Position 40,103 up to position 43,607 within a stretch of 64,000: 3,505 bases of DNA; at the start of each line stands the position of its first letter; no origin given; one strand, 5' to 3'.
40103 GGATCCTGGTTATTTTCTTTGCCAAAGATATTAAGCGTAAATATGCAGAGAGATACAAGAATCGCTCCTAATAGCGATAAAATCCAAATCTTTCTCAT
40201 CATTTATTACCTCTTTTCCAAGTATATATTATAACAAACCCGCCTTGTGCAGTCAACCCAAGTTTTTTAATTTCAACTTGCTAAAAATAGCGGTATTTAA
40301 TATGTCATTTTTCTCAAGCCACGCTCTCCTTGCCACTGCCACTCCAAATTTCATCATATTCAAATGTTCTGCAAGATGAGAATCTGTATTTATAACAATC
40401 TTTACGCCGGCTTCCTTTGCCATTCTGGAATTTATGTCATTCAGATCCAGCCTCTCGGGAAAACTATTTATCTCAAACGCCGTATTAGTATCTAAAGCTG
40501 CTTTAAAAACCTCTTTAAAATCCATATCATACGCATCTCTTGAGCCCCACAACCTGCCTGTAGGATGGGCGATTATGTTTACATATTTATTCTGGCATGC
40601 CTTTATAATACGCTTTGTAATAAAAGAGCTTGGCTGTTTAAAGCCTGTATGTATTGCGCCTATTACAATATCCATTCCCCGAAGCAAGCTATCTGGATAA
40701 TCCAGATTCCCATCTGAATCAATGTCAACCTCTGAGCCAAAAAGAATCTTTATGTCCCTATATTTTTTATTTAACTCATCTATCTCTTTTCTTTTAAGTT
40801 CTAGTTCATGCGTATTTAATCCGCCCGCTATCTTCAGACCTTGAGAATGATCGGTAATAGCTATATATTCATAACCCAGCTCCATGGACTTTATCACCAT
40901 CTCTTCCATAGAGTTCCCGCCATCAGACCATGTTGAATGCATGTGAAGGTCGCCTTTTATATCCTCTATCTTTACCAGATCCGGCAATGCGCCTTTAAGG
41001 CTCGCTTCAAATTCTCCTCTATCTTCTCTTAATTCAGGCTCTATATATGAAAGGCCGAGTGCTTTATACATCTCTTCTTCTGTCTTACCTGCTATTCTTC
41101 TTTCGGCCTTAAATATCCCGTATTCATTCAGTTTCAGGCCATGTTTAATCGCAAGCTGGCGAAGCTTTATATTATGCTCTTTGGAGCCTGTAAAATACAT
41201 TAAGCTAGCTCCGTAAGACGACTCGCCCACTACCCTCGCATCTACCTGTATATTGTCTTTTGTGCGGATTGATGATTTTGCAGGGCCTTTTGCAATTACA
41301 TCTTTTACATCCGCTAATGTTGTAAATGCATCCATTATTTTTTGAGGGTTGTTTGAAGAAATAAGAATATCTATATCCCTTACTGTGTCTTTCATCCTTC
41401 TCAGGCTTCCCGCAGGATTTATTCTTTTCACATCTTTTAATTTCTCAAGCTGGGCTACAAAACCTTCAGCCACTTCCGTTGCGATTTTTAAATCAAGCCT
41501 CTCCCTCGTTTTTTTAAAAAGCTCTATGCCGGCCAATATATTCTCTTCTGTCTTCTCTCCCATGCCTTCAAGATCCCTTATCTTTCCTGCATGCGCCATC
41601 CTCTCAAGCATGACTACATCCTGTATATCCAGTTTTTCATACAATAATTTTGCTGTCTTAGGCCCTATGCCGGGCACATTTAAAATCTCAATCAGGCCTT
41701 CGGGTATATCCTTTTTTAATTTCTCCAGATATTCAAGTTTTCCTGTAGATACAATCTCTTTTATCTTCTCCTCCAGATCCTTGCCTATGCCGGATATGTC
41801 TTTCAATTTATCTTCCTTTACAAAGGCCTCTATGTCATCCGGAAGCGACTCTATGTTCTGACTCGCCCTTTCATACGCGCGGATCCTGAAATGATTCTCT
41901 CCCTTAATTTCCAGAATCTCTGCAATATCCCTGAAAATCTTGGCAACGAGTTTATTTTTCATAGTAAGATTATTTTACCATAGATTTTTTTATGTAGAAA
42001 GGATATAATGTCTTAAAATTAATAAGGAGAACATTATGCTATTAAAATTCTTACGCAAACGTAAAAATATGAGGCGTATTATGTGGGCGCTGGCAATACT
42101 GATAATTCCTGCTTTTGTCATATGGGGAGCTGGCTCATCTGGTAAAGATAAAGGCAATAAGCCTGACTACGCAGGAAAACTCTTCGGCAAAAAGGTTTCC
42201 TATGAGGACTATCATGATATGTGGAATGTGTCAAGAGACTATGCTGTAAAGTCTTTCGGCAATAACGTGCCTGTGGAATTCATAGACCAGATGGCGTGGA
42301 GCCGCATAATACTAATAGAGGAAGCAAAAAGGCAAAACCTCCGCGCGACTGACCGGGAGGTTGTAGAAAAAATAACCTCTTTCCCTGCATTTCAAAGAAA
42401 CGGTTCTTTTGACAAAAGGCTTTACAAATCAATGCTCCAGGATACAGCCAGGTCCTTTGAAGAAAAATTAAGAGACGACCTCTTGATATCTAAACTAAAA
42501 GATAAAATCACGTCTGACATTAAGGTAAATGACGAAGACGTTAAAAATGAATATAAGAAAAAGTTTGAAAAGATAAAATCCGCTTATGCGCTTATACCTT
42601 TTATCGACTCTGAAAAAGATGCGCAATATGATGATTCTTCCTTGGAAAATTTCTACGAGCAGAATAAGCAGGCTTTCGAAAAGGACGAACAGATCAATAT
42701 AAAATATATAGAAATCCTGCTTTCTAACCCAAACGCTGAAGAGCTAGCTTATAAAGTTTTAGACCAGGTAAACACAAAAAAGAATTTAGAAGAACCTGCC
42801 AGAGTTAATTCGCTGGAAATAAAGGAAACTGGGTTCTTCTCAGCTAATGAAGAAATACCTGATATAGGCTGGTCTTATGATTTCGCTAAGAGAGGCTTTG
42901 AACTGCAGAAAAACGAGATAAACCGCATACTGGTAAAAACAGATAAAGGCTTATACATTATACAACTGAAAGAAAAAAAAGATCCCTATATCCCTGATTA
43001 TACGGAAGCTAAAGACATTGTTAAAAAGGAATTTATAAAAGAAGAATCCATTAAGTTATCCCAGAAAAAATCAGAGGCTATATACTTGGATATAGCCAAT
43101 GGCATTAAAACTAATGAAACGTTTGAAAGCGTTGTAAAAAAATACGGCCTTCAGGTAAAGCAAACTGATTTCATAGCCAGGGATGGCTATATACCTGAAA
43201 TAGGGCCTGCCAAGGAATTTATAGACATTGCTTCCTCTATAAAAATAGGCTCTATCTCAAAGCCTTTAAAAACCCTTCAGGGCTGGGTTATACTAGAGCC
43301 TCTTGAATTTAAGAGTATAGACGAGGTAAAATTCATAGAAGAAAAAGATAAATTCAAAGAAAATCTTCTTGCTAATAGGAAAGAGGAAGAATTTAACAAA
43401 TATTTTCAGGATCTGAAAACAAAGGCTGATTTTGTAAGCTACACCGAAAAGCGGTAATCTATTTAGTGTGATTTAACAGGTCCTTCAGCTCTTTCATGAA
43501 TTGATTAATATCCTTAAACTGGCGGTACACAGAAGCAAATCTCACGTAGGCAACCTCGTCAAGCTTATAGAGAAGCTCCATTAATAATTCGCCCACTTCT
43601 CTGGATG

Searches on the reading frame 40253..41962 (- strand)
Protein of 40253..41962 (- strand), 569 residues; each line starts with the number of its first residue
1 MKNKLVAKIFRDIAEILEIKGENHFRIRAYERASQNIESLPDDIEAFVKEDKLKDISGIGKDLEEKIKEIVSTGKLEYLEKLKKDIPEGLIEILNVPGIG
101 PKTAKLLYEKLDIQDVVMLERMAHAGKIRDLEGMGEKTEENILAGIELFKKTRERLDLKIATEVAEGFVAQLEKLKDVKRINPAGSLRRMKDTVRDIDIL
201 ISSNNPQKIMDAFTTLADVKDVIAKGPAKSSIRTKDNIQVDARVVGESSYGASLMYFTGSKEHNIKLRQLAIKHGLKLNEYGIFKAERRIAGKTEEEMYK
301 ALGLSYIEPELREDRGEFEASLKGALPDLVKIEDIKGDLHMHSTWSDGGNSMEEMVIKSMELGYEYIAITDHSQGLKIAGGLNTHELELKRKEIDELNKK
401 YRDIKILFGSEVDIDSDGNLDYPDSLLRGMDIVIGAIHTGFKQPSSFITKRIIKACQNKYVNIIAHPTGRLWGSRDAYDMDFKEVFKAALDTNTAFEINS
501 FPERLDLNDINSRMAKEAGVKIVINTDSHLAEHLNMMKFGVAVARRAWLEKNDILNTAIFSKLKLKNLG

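Call 90: search_protein_families(library=pfam, proteins=[window:40253-41962:-], max_evalue=0.00001)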
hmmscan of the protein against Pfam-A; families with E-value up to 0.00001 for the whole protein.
window:40253-41962:- (569 aa): 5 families
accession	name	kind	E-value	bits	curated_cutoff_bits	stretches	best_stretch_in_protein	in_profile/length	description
PF14791.11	DNA_pol_B_thumb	-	2.7e-25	88.4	25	1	254-313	2-63/63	DNA polymerase beta thumb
PF14716.13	HHH_8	-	2e-24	86.2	30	1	1-76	1-73/73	Helix-hairpin-helix domain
PF02811.25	PHP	-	2.1e-12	48.1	26.4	1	338-464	1-119/164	PHP domain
PF14520.12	HHH_5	-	8.3e-12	45.8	27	1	92-145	3-54/57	Helix-hairpin-helix domain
PF00633.29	HHH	-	2.1e-06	27.7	24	0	82-108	2-28/30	Helix-hairpin-helix motif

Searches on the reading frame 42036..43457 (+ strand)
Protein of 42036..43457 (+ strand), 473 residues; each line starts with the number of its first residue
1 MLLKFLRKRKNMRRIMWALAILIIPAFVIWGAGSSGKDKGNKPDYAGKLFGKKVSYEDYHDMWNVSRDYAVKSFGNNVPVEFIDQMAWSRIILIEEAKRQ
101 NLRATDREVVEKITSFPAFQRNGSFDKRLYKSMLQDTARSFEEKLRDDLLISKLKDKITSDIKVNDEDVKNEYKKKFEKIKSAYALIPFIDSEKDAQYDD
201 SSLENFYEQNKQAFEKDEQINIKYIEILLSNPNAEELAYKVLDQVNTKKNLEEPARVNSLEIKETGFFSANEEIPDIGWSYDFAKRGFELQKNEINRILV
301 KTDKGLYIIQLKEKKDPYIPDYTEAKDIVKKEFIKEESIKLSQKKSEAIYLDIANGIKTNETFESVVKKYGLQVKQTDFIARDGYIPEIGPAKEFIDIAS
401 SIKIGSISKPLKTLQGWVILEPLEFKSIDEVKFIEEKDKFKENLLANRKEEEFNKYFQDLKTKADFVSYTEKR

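Call 90: search_protein_families(library=pfam, proteins=[window:42036-43457:+], max_evalue=0.00001)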
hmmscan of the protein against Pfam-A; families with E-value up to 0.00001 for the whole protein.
window:42036-43457:+ (473 aa): 5 families
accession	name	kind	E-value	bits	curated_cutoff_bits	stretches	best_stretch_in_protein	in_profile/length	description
PF13624.11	SurA_N_3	-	2.4e-21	76.7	27.2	1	3-154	2-161/162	SurA-like N-terminal domain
PF13145.12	Rotamase_2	-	8.4e-17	62.6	27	1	199-327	2-121/121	PPIC-type PPIASE domain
PF13623.11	SurA_N_2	-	1.8e-15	57.5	28.5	1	9-134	5-145/145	SurA-like N-terminal domain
PF00639.27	Rotamase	-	1.7e-10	42.2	21.7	0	335-420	7-93/97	PPIC-type PPIASE domain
PF13616.12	Rotamase_3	-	2e-08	35.2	22.5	0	205-315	5-116/116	PPIC-type PPIASE domain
